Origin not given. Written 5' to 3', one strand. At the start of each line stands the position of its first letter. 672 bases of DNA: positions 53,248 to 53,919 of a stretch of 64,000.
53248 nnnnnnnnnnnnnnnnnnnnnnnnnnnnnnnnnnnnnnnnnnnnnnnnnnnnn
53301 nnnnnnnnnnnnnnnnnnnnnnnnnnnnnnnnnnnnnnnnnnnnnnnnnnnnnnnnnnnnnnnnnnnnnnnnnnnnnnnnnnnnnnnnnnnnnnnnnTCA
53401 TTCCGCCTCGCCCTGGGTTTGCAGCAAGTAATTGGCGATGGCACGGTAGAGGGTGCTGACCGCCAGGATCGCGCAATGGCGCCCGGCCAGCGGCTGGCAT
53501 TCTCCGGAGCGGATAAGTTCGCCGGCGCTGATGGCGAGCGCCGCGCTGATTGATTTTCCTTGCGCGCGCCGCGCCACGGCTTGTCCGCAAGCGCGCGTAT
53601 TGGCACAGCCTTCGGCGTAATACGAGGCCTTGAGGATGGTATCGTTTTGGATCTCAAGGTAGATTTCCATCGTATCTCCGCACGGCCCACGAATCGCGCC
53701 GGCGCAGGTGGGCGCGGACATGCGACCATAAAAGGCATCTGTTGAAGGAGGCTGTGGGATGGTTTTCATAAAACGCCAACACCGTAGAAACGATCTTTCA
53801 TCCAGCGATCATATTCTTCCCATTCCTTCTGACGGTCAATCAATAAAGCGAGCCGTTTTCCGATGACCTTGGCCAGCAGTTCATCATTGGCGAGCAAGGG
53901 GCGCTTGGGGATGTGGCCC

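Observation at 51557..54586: RACo-like 2Fe-2S/ASKHA protein translationally coupled to an IscU-like scaffold, a J-domain co-chaperone and thioredoxin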

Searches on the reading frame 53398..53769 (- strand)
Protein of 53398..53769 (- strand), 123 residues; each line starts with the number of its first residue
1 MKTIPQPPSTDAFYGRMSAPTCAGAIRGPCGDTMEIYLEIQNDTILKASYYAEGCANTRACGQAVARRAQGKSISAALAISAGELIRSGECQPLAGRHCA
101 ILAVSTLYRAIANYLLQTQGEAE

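Call 4: search_protein_families(library=pfam, proteins=[window:53398-53769:-], max_evalue=0.01)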
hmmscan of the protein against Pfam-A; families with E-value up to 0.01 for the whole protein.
window:53398-53769:- (123 aa): 1 family
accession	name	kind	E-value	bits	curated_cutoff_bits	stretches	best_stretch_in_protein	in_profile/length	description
PF01592.21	NifU_N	-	1.6e-14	54.6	22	1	29-117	33-123/127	NifU-like N terminal domain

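Call 7: search_protein_families(library=ncbifam, proteins=[window:53398-53769:-], max_evalue=0.001)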
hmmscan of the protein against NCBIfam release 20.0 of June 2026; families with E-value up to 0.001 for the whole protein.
window:53398-53769:- (123 aa): 4 families
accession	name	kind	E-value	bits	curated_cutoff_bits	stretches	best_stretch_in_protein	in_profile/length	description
TIGR03419.1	NifU_clost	equivalog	4.2e-13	49.8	187.9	1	15-116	16-118/121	Fe-S cluster assembly scaffold protein NifU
TIGR01999.1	iscU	equivalog_domain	9.8e-09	35.4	192.4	1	29-115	34-120/124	Fe-S cluster assembly scaffold IscU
TIGR01994.1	SUF_scaf_2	equivalog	6.6e-08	32.6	92.5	1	29-81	35-87/137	Fe-S cluster assembly sulfur transfer protein SufU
TIGR02000.1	NifU_proper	equivalog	1.8e-06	27.6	273.3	1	30-114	35-121/290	Fe-S cluster assembly protein NifU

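Call 8: find_encoding_contigs(protein=window:53398-53769:-, flank=10000, max_places=6)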
Protein window:53398-53769:- (123 aa): 13 contigs read that carry it; 6 places shown.
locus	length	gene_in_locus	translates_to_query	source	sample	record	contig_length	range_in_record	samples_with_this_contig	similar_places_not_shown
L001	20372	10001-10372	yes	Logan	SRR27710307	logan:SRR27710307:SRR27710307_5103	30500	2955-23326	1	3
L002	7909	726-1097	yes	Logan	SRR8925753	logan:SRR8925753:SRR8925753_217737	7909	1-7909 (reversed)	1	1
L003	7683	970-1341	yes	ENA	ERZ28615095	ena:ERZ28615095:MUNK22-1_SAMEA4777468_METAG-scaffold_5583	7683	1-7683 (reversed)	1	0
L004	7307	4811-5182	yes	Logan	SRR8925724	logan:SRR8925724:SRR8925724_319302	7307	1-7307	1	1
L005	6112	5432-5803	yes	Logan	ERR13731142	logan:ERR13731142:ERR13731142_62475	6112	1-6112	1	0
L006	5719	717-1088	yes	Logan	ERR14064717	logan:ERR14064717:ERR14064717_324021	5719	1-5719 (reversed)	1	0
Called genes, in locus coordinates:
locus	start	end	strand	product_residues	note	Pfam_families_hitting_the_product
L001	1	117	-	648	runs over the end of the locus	PF07992:Pyr_redox_2 (weak), PF00890:FAD_binding_2 (faint), PF01134:GIDA, PF12831:FAD_oxidored (weak), PF01134:GIDA, PF21680:GIDA_C_1st, PF13932:SAM_GIDA_C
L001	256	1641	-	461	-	PF10396:TrmE_N, PF12631:MnmE_helical, PF00350:Dynamin_N (faint), PF01926:MMR_HSR1, PF02421:FeoB_N (weak)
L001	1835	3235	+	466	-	PF00989:PAS, PF08448:PAS_4, PF13188:PAS_8, PF13426:PAS_9, PF00158:Sigma54_activat, PF14532:Sigma54_activ_2, PF07728:AAA_5, PF25601:AAA_lid_14, +2 more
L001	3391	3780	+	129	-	-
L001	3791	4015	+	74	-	-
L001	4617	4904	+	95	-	PF17253:DUF5320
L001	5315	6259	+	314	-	PF04055:Radical_SAM, PF12840:HTH_20, PF21476:PF0610-like_N (weak)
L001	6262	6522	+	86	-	-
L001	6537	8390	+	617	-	PF00142:Fer4_NifH (faint), PF01656:CbiA, PF10609:ParA, PF13614:AAA_31 (weak), PF01656:CbiA, PF12838:Fer4_7, PF13187:Fer4_9 (weak), PF14697:Fer4_21 (weak), +15 more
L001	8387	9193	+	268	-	PF08242:Methyltransf_12 (faint), PF13489:Methyltransf_23, PF08241:Methyltransf_11, PF13649:Methyltransf_25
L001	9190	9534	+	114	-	PF08534:Redoxin, PF00578:AhpC-TSA (weak), PF00085:Thioredoxin, PF13098:Thioredoxin_2, PF13905:Thioredoxin_8 (faint)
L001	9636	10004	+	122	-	PF00226:DnaJ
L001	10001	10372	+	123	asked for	PF01592:NifU_N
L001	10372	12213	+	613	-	PF00111:Fer2, PF17650:RACo_linker, PF17651:Raco_middle, PF14574:RACo_C_ter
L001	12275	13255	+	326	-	PF04055:Radical_SAM, PF06968:BATS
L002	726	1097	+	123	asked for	PF01592:NifU_N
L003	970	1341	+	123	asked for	PF01592:NifU_N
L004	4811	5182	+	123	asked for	PF01592:NifU_N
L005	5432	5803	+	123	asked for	PF01592:NifU_N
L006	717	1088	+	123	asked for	PF01592:NifU_N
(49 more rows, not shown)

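Call 27: search_solved_structures(query=window:53398-53769:-, max_evalue=0.01, show_alignments=2)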
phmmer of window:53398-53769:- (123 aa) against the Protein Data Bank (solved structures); distinct sequences matched with E-value up to 0.01: 28.
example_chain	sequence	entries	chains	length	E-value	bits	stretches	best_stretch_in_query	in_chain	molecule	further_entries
7c8m_A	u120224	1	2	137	5.2e-10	42.9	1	18-120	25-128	Nitrogen-fixing NifU domain protein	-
4eb5_C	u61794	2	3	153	2.4e-09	40.8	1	20-116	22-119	NifU protein (NifU-1)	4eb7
9wcv_A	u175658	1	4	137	7.1e-09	39.3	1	18-120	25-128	Nitrogen-fixing NifU domain protein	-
7c8n_A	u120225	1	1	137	1.4e-08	38.3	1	18-120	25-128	Nitrogen-fixing NifU domain protein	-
7cnv_A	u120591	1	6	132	1.7e-08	38.1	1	18-120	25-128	Nitrogen-fixing NifU domain protein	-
1q48_A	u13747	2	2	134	1.8e-08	38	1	24-116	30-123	NifU-like protein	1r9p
2l4x_A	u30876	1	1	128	1.9e-08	37.9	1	23-117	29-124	Iron-sulfur cluster assembly scaffold protein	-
9vwk_A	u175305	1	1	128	1.9e-08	37.9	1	23-117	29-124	Iron-sulfur cluster assembly scaffold protein IscU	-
3lvl_A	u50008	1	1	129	1.9e-08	37.9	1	23-117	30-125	NifU-like protein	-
6uxe_D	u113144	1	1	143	2.2e-08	37.7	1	22-119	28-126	Iron-sulfur cluster assembly enzyme ISCU, mitochondrial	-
5wlw_D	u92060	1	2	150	2.6e-08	37.4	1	22-119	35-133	Iron-sulfur cluster assembly enzyme ISCU, mitochondrial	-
5wkp_D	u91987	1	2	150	2.6e-08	37.4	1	22-119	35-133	Iron-sulfur cluster assembly enzyme ISCU, mitochondrial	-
5kz5_a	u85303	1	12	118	4.1e-08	36.8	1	24-119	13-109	Iron-sulfur cluster assembly enzyme ISCU, mitochondrial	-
8tvt_D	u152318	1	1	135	4.9e-08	36.5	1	22-119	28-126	Iron-sulfur cluster assembly enzyme ISCU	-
1wfz_A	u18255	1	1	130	5.2e-08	36.5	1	22-120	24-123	nitrogen fixation cluster-like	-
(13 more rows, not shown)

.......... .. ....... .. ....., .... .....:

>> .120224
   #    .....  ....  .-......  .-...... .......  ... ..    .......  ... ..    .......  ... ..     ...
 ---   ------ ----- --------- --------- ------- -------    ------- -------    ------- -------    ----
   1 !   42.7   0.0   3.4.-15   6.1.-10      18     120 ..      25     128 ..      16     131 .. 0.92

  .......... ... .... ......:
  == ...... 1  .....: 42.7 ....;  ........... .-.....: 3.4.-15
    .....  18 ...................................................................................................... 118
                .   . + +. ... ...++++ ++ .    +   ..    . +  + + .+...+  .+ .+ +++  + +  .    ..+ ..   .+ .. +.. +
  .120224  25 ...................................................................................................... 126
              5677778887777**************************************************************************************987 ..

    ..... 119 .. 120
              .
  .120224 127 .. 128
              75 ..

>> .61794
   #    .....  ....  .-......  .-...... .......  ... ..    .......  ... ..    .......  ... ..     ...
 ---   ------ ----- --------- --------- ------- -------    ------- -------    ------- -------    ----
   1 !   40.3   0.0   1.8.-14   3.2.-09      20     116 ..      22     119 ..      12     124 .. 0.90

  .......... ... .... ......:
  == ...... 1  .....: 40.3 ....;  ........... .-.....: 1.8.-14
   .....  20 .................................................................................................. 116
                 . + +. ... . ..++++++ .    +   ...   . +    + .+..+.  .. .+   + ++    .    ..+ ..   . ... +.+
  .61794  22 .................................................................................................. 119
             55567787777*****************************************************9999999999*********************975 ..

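Call 46: find_homologous_proteins(query=window:53398-53769:-, max_evalue=1e-8)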
Query window:53398-53769:- (123 aa): 440 proteins with E <= 1e-8 among 449 candidates; the best 120 are listed.
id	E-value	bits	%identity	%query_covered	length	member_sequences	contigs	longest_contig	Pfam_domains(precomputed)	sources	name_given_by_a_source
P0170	7.5e-49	183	100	73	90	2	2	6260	PF01592.22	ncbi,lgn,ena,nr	ncbi:MAG: iron-sulfur cluster assembly scaffold protein [Lentisphaerae bacterium]|nr:iron-sulfur clu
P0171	2.7e-46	174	68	95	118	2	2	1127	PF01592.22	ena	-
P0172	3.2e-46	174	70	89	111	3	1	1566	PF01592.22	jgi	jgi:nitrogen fixation protein NifU and related proteins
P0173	5.6e-46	173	70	85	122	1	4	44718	PF01592.22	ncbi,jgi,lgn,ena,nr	ncbi:MAG: NifU-like protein [Lentisphaerae bacterium ADurb.BinA184]|nr:MAG: NifU-like protein [Lenti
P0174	3.6e-45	171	65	95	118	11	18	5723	PF01592.22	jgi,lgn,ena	-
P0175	4.7e-45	170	72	89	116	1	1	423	PF01592.22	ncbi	-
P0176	5.2e-45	170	68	92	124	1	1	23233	PF01592.22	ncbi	-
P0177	5.5e-45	170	63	95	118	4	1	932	PF01592.22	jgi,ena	-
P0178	6.9e-45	170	67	89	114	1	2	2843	PF01592.22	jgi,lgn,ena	-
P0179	1.1e-44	169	70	89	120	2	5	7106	PF01592.22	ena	-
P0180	2.4e-44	168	65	95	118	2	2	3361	PF01592.22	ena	-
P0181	2.7e-44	168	72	89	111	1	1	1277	PF01592.22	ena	-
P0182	2.9e-44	168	69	88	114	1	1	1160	PF01592.22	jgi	jgi:nitrogen fixation NifU-like protein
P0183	4.0e-44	167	68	89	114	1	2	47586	PF01592.22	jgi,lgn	-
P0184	6.4e-44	167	66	89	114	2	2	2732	PF01592.22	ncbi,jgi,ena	jgi:nitrogen fixation NifU-like protein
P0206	7.6e-43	163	68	87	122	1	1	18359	PF01592.22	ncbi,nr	ncbi:MAG: iron-sulfur cluster assembly scaffold protein [Planctomycetes bacterium]|nr:iron-sulfur cl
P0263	1.6e-41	159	62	89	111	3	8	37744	PF01592.22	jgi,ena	jgi:nitrogen fixation NifU-like protein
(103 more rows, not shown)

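Call 68: find_encoding_contigs(protein=P0206, flank=9000, max_places=1)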
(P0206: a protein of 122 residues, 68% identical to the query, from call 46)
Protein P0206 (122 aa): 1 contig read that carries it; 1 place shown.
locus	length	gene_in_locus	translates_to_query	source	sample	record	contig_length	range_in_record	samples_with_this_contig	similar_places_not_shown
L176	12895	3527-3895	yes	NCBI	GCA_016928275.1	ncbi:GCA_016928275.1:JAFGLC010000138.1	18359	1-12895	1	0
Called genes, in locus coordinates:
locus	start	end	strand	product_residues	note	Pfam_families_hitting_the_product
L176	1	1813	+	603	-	PF01656:CbiA, PF12837:Fer4_6 (weak), PF13237:Fer4_10 (weak), PF14697:Fer4_21 (weak), PF12838:Fer4_7 (weak), PF01656:CbiA, PF14697:Fer4_21, PF12838:Fer4_7, +11 more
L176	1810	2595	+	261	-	PF02579:Nitro_FeMo-Co, PF17253:DUF5320 (weak), PF13187:Fer4_9, PF00037:Fer4, PF12837:Fer4_6 (weak), PF12838:Fer4_7, PF13237:Fer4_10, PF14697:Fer4_21, +10 more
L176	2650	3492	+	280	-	PF13481:AAA_25 (faint), PF02374:ArsA_ATPase (weak), PF09140:MipZ (weak), PF10609:ParA, PF13614:AAA_31, PF01656:CbiA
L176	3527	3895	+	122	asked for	PF01592:NifU_N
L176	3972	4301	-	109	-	PF00085:Thioredoxin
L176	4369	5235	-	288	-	PF00085:Thioredoxin, PF13098:Thioredoxin_2 (faint), PF13428:TPR_14 (faint), PF13424:TPR_12 (faint), PF14559:TPR_19, PF14561:TPR_20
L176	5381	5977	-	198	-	PF13489:Methyltransf_23, PF01209:Ubie_methyltran (faint), PF13847:Methyltransf_31 (faint), PF08241:Methyltransf_11, PF08242:Methyltransf_12, PF13649:Methyltransf_25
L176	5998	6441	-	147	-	PF02566:OsmC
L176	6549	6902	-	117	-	PF12802:MarR_2 (weak), PF01022:HTH_5, PF12840:HTH_20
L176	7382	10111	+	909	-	PF16656:Pur_ac_phosph_N, PF00149:Metallophos, PF12850:Metallophos_2 (weak), PF17291:M60-like_N, PF13402:Peptidase_M60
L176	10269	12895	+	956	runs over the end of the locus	PF00082:Peptidase_S8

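Call 69: find_encoding_contigs(protein=P0263, flank=9000, max_places=1)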
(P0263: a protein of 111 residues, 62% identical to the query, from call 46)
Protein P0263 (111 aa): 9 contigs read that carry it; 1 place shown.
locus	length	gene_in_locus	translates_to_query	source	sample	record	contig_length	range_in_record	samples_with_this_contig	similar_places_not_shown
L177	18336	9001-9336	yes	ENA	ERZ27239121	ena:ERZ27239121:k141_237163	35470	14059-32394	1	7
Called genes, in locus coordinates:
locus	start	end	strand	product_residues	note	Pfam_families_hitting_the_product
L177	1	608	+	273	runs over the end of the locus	PF01116:F_bP_aldolase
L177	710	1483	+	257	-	PF06283:ThuA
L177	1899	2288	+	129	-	-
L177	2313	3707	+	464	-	PF00989:PAS, PF08448:PAS_4, PF13426:PAS_9, PF00158:Sigma54_activat, PF14532:Sigma54_activ_2, PF07728:AAA_5, PF25601:AAA_lid_14, PF02954:HTH_8, +2 more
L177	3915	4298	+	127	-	PF02579:Nitro_FeMo-Co (weak)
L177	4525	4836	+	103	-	PF17253:DUF5320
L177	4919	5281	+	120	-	PF02579:Nitro_FeMo-Co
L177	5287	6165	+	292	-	PF01937:ARMT1-like_dom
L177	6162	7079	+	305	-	PF01656:CbiA, PF10609:ParA, PF13614:AAA_31 (faint), PF12838:Fer4_7 (faint), PF13237:Fer4_10 (weak), PF14697:Fer4_21 (weak), PF25160:LdpA_Fe-S-bd (weak), PF00037:Fer4, +2 more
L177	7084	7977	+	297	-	PF01656:CbiA, PF10609:ParA (faint), PF12838:Fer4_7 (faint), PF13237:Fer4_10 (faint), PF00037:Fer4 (faint), PF13187:Fer4_9 (weak), PF14697:Fer4_21, PF12837:Fer4_6 (weak)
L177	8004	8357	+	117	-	PF02579:Nitro_FeMo-Co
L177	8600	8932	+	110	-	PF08821:CGGC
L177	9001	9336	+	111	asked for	PF01592:NifU_N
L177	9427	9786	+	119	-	PF13380:CoA_binding_2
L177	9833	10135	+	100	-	PF02915:Rubrerythrin (weak)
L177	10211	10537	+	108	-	PF00085:Thioredoxin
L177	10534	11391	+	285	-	PF00753:Lactamase_B, PF12706:Lactamase_B_2 (weak)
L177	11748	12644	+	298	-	PF00142:Fer4_NifH (faint), PF01656:CbiA, PF09140:MipZ (weak), PF10609:ParA, PF13614:AAA_31 (weak)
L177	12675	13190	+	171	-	PF09719:C_GCAxxG_C_C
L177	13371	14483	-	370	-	-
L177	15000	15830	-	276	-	PF02929:Bgal_small_N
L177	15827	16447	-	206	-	PF02836:Glyco_hydro_2_C, PF16353:LacZ_4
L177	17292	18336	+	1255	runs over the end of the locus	PF13426:PAS_9, PF08447:PAS_3, PF00989:PAS, PF13426:PAS_9, PF08448:PAS_4, PF13426:PAS_9, PF00512:HisKA, PF02518:HATPase_c, +8 more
